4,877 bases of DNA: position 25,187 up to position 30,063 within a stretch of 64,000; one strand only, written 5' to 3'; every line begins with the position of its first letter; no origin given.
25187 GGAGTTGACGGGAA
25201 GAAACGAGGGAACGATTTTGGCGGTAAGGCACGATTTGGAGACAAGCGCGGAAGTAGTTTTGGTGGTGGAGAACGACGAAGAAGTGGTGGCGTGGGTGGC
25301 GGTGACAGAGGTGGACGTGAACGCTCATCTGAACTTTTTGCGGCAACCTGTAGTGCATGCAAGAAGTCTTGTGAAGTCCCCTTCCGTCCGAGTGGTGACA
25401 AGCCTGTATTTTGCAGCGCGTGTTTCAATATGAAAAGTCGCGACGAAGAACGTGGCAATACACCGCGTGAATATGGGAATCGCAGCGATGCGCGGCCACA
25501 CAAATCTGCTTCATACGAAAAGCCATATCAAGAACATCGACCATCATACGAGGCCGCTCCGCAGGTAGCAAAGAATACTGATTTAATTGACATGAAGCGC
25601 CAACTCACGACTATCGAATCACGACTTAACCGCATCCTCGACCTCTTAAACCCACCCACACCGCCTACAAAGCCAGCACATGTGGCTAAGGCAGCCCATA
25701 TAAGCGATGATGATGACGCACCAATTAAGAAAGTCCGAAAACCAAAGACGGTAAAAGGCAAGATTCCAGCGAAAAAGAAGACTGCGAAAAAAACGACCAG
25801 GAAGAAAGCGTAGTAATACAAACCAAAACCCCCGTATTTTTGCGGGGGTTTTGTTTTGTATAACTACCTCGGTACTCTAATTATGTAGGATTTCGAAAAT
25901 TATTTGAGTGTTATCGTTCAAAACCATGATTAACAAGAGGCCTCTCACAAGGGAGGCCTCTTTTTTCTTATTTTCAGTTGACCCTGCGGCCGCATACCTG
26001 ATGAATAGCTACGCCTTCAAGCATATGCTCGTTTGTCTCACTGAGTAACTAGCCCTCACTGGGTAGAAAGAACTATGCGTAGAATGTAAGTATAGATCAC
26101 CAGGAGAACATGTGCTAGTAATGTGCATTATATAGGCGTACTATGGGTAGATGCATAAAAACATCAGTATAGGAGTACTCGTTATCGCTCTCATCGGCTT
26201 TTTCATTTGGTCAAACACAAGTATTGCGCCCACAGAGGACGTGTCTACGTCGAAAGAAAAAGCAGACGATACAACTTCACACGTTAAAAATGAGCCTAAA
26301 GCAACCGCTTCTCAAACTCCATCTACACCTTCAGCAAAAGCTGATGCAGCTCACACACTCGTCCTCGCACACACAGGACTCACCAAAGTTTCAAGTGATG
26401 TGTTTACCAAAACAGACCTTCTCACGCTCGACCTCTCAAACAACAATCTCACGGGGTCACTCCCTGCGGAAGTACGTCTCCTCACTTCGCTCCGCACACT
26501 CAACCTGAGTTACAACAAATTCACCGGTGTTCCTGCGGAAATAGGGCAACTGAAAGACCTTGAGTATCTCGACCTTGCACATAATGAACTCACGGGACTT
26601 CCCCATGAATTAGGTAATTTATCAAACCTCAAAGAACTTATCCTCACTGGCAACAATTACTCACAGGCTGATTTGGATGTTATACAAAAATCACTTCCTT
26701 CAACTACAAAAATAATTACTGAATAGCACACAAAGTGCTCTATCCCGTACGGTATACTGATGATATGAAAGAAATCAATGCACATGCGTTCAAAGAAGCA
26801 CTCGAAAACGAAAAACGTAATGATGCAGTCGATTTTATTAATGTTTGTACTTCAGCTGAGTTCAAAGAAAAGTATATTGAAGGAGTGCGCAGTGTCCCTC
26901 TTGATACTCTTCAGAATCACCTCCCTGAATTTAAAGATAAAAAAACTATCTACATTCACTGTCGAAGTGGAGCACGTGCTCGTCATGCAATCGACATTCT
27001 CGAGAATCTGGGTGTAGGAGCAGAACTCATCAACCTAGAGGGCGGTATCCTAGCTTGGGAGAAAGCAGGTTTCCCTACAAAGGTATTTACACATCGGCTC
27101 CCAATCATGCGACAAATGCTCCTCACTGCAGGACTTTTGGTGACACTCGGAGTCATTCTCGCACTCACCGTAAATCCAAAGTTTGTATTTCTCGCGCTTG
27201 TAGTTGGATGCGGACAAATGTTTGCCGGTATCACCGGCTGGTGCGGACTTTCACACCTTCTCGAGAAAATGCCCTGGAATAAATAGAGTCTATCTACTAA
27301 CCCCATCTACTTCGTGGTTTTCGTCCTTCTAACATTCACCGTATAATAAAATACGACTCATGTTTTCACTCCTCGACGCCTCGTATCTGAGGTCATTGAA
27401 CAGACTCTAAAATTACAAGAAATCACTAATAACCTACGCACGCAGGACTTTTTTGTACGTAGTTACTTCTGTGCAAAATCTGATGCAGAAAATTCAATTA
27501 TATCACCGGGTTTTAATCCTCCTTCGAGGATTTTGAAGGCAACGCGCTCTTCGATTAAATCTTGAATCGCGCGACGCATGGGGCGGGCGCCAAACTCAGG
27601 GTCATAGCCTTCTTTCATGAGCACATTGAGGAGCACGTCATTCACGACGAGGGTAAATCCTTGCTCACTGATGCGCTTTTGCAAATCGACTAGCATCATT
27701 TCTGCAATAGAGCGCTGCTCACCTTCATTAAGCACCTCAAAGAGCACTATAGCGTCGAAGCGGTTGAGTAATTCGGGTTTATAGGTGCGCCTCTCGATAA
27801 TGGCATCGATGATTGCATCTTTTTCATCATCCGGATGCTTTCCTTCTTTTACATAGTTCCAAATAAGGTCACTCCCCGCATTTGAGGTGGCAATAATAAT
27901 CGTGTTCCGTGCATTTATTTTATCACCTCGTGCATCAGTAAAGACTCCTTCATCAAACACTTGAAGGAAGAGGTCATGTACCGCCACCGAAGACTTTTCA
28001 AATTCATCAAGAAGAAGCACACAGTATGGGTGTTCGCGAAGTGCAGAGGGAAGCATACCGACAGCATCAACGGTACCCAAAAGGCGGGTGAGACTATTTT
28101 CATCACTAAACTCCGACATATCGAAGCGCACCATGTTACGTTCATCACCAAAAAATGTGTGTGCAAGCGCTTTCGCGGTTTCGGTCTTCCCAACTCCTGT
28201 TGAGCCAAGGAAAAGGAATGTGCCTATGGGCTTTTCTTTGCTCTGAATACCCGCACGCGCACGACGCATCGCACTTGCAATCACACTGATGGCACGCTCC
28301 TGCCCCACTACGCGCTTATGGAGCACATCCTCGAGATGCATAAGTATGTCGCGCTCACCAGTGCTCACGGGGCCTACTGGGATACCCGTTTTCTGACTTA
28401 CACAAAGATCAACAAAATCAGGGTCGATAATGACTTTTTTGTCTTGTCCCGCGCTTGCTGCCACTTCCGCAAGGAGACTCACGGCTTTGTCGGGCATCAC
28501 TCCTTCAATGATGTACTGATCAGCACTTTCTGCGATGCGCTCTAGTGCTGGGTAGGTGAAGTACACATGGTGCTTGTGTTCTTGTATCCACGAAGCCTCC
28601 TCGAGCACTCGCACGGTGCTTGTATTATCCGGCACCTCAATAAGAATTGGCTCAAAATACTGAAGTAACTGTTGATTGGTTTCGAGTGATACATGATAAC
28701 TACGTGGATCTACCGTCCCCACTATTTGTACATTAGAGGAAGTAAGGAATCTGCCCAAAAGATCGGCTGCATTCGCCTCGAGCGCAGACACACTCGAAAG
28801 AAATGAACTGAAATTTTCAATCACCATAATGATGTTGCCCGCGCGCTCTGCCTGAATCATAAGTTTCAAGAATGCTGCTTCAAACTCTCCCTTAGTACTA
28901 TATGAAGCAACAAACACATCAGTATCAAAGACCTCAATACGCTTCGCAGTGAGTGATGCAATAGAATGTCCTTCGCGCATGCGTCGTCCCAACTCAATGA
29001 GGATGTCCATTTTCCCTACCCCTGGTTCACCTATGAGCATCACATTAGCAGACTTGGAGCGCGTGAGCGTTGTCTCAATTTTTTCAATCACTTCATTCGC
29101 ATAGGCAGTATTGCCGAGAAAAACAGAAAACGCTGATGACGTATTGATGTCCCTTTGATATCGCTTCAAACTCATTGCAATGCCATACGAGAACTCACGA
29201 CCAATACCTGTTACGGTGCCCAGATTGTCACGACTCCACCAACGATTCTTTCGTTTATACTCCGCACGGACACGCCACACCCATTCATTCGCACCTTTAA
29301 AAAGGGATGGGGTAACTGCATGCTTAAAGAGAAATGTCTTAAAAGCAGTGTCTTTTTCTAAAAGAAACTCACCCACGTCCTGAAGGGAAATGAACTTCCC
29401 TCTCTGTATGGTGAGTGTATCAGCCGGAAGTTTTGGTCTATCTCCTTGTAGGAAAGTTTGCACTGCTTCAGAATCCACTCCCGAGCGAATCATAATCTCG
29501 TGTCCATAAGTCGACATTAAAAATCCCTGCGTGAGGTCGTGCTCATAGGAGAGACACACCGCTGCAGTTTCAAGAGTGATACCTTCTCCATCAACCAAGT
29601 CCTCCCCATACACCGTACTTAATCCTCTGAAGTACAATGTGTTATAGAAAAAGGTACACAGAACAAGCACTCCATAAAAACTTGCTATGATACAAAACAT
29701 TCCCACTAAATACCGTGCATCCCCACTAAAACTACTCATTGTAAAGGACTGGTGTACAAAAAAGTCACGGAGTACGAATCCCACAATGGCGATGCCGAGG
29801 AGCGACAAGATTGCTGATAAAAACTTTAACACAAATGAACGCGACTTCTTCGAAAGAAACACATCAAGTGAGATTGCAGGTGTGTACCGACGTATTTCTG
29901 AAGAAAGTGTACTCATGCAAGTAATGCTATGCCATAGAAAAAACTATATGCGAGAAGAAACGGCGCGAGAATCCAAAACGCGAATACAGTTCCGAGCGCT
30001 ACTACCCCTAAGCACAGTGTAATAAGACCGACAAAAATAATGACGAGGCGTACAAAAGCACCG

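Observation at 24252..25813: Orphan CheY-like receiver sandwiched between two proteins sharing an unusual C4 zinc-ribbon (CxxC-x4-[VL]PFxP-x6-CxxC)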

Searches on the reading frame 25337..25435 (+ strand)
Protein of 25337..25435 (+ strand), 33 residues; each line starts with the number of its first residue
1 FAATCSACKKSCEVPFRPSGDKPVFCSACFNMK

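Call 43: search_protein_representatives(alignment_id=A5)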
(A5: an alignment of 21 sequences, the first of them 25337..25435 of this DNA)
Query: 21 sequences, 34 profile positions. Proteins with E-value up to 0.001 (for the whole library): 6120; up to 1e-10: 595; up to 1e-30: 6. The best 150 are listed.
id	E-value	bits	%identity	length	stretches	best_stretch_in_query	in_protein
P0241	2.9e-48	177.6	-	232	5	1-32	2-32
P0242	1.4e-39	149.8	-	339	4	1-33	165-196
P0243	5.4e-37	141.5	-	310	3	2-33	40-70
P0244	1.1e-35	137.3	-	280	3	2-34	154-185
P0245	5.8e-34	131.8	-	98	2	1-34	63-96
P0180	7.5e-32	125.0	-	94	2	1-34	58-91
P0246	2.1e-30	120.4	-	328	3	2-34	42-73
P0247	2.3e-30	120.3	-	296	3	2-34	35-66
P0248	1.2e-29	118.0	-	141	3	2-34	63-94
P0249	1.4e-29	117.7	-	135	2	1-34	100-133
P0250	6.1e-29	115.7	-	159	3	4-34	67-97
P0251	1.1e-28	114.9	-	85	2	1-34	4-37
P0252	4.1e-28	113.1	-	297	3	3-33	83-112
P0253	6.2e-28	112.5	-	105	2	1-33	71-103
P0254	1.6e-27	111.2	-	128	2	1-34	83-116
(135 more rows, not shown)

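Call 51: search_protein_families(library=pfam, alignment_id=A7, max_evalue=0.001)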
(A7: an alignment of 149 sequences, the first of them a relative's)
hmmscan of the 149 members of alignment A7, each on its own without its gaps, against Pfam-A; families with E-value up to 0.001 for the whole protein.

A. member 1, P0241 (232 aa): 3 families
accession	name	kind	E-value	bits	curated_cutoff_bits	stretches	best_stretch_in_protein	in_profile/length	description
PF23477.1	zf_Tbcl_2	-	2.4e-74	245.2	27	5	137-173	1-37/37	Probable treble clef zinc finger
PF14599.11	zinc_ribbon_6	-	2.5e-08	34.2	27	0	198-229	25-53/59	Zinc-ribbon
PF14353.12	CpXC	-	4.2e-05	24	25.4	0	58-74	35-51/121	CpXC protein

B. families by the number of members that match (of 149 scanned): 28 families (the first 25 are shown)
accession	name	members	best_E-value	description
PF23477.1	zf_Tbcl_2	149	2.4e-74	Probable treble clef zinc finger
PF14599.11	zinc_ribbon_6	24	2.5e-08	Zinc-ribbon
PF00412.28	LIM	10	4.9e-07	LIM domain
PF21817.3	CapR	9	1.2e-05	CapR homology domain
PF14522.11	Cytochrome_C7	5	1.8e-05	Cytochrome c7 and related cytochrome c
PF21326.4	KDM6_GATAL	4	6.4e-07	KDM6, GATA-like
PF24458.1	DUF7573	4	1.3e-05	Domain of unknown function (DUF7573)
PF25720.1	Herpes_ORF28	3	3.3e-05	Herpesvirus ORF28 domain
PF14353.12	CpXC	2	2.3e-05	CpXC protein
PF14537.11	Cytochrom_c3_2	2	9.2e-05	Cytochrome c3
PF00130.28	C1_1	2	0.00032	Phorbol esters/diacylglycerol binding domain (C1 domain)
PF22586.1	ANCHR-like_BBOX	2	0.00042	ANCHR-like B-box zinc-binding domain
PF18912.6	DZR_2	2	0.00097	Double zinc ribbon domain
PF07382.16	HC2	1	5.1e-06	Histone H1-like nucleoprotein HC2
PF21344.3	Zn_ribbon_LysW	1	8.9e-05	Alpha-aminoadipate carrier protein LysW-like, globular domain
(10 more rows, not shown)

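Call 63: search_solved_structures(query=A5, max_evalue=10, show_alignments=4)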
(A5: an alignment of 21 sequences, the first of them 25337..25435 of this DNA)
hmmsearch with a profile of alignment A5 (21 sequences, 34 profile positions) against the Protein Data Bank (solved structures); distinct sequences matched with E-value up to 10: 28.
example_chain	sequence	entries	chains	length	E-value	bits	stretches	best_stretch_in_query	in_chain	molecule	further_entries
5v3g_D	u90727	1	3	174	0.012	18.8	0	19-30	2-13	PR domain zinc finger protein 9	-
5egb_A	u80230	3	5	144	0.02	18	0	21-30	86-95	Histone-lysine N-methyltransferase PRDM9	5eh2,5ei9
2miu_A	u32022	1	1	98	0.021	18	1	4-33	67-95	Four and a half LIM domains protein 2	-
7c5x_A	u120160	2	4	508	0.057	16.6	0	11-23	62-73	iota-carbonic anhydrase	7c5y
6u4m_A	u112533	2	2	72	0.31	14.2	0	4-33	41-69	Paxillin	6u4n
5xy3_p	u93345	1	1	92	0.35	14.1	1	1-12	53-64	Uncharacterized protein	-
2dlo_A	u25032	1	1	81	0.42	13.8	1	3-33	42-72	Thyroid receptor-interacting protein 6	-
8q5b_A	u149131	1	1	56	0.56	13.4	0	2-11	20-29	Small CPxCG-related zinc finger protein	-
9bh5_Cp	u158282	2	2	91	1.6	12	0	1-11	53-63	Large ribosomal subunit protein eL43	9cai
1x63_A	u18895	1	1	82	1.9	11.7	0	4-33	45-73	Skeletal muscle LIM-protein 1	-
1h31_A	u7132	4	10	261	2.4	11.4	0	18-32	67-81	DIHEME CYTOCHROME C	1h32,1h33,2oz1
7mnr_B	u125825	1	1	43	2.6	11.3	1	1-9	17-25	E3 SUMO-protein ligase RanBP2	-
2j7a_C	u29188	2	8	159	3.7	10.8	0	21-32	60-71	CYTOCHROME C QUINOL DEHYDROGENASE NRFH | NAPC/NIRT CYTOCHROME C FAMILY PROTEIN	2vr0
1tot_A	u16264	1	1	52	3.8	10.7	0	26-34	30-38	CREB-binding protein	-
3h33_A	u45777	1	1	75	3.9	10.7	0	24-32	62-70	Cytochrome c7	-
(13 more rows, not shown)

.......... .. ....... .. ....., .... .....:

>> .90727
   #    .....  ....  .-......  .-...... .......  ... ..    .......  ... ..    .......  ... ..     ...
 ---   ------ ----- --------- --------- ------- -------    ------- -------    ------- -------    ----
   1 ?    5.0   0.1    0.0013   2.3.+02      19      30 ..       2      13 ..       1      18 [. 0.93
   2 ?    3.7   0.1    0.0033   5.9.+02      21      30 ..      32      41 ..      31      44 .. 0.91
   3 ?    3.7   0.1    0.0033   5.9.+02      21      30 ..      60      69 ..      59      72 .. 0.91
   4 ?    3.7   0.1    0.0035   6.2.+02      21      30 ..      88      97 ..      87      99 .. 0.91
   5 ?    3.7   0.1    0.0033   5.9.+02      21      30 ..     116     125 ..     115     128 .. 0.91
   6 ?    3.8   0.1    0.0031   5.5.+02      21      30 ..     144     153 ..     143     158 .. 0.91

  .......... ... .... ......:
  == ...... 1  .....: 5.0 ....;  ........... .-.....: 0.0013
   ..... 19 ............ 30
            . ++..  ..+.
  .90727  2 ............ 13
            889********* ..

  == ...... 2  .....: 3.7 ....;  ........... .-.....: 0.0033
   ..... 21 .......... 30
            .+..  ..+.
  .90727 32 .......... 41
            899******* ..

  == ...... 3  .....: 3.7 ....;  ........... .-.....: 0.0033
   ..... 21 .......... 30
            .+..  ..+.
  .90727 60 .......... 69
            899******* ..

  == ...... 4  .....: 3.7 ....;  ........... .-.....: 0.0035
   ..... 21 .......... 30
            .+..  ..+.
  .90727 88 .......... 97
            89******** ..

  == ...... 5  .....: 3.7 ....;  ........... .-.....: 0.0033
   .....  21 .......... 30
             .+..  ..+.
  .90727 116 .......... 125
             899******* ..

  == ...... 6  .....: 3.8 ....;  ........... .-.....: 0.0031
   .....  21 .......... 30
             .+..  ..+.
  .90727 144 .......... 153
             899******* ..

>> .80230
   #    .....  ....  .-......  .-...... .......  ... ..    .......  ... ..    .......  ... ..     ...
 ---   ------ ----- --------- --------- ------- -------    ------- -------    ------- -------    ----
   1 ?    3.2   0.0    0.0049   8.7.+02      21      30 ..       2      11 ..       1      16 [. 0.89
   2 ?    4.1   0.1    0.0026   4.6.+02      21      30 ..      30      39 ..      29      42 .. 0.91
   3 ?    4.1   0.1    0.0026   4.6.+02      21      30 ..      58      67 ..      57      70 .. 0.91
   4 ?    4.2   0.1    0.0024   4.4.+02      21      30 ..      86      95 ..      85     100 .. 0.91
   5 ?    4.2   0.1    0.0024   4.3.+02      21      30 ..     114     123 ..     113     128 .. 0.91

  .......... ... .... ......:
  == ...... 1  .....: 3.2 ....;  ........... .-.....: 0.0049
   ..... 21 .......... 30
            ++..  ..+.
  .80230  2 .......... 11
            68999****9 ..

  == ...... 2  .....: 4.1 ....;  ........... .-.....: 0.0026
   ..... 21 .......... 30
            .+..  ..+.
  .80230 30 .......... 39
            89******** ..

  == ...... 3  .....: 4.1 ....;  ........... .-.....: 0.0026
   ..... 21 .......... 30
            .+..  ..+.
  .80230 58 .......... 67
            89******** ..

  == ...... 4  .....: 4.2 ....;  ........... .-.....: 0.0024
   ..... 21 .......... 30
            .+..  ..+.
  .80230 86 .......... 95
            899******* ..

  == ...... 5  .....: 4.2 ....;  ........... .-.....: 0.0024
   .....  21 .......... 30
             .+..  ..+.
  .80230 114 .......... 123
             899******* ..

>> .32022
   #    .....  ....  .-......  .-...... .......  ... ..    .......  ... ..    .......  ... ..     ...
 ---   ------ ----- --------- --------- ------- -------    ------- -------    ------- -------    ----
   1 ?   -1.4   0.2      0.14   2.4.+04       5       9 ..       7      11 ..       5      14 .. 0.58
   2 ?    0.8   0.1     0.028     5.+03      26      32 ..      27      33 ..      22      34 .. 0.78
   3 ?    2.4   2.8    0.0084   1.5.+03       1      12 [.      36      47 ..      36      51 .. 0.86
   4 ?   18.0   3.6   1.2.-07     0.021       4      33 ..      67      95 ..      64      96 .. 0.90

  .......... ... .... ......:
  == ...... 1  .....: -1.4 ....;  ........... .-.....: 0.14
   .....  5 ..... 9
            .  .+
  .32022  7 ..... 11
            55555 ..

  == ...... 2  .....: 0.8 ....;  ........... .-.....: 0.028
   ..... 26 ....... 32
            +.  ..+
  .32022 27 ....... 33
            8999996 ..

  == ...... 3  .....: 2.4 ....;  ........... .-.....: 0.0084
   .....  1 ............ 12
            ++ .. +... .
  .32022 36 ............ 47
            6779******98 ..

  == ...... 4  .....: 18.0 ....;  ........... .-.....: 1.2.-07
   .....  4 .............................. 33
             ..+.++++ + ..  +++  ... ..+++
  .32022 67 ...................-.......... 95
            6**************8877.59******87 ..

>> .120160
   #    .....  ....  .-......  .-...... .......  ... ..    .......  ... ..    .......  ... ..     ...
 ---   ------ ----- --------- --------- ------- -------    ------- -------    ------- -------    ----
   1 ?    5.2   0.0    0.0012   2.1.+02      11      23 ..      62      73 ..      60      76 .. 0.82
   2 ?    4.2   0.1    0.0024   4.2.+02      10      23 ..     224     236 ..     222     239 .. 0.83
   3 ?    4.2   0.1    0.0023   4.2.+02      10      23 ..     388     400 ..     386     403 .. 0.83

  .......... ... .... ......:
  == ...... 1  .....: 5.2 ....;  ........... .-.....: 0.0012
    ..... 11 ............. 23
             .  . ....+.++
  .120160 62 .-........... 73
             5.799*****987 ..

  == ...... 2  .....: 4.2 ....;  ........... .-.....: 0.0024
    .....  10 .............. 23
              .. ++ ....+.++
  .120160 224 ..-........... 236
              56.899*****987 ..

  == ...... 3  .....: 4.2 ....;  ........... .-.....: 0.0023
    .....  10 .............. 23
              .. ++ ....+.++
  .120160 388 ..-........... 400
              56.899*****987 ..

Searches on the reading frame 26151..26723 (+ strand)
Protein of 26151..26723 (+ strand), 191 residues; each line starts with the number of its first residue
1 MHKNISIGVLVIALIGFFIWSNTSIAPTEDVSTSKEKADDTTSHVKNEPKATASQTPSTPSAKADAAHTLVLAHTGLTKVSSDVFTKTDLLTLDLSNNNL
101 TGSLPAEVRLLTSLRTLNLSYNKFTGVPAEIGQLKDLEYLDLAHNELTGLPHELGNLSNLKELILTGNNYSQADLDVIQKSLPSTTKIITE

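Call 37: search_protein_families(library=pfam, proteins=[window:26151-26723:+], max_evalue=0.001)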
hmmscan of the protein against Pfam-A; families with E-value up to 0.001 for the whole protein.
window:26151-26723:+ (191 aa): 5 families
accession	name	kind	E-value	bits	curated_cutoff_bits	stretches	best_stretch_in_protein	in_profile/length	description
PF12799.13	LRR_4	-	9.3e-20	70.7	27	3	112-151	1-43/44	Leucine Rich repeats (2 copies)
PF13855.12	LRR_8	-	3.8e-19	68.7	27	2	113-169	2-60/61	Leucine rich repeat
PF00560.39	LRR_1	-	1.5e-14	51.4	20.6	0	90-108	2-20/23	Leucine Rich Repeat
PF23598.1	LRR_14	-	5.1e-11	42.4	40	1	70-184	52-165/353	Leucine-rich repeat region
PF13516.12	LRR_6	-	7.9e-06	26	23.4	0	112-126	3-17/24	Leucine Rich repeat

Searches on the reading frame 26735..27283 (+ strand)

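Call 37: search_protein_families(library=pfam, proteins=[window:26735-27283:+], max_evalue=0.001)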
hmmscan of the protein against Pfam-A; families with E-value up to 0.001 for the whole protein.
window:26735-27283:+ (183 aa): 2 families
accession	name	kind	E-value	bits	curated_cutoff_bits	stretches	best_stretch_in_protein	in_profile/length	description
PF00581.25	Rhodanese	-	4.1e-10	40.4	22.2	1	22-110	4-101/102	Rhodanese-like domain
PF11127.14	YgaP-like_TM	-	0.00012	22.5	25.3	1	127-177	11-59/66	Inner membrane protein YgaP-like, transmembrane domain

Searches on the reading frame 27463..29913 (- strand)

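Call 77: search_protein_families(library=pfam, proteins=[window:27463-29913:-], max_evalue=0.001)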
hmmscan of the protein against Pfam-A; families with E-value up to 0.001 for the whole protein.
window:27463-29913:- (816 aa): 11 families
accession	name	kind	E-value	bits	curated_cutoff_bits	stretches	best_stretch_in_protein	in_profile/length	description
PF07724.20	AAA_2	-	1e-38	133.4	27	1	561-722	1-166/166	AAA domain (Cdc48 subfamily)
PF10431.15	ClpB_D2-small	-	3.1e-21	75.6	21.9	1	728-807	1-80/81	C-terminal, D2-small domain, of ClpB protein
PF00004.35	AAA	-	8.4e-10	39.6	21.2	1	567-680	2-111/131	ATPase family associated with various cellular activities (AAA)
PF07728.20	AAA_5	-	2.6e-08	34.4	22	1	566-681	2-125/139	AAA domain (dynein-related subfamily)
PF00158.32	Sigma54_activat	-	2.3e-07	31.1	20.2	0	548-678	7-142/168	Sigma-54 interaction domain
PF17871.7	AAA_lid_9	-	4.2e-07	30.3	22.8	1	431-489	3-61/104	AAA lid domain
PF13191.12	AAA_16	-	4.9e-06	27.6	32.6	0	282-449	15-150/167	AAA ATPase domain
PF01695.23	IstB_IS21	-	0.00013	22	24.1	0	275-325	79-130/238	IstB-like ATP binding protein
PF05673.19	DUF815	-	0.00029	20.5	23.8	0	526-739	21-205/249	Protein of unknown function (DUF815)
PF00493.29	MCM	-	0.00087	18.9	23.3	0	285-314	54-83/224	MCM P-loop domain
PF20720.3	nSTAND3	-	0.00089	19.4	27.2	0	566-598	20-52/155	Novel STAND NTPase 3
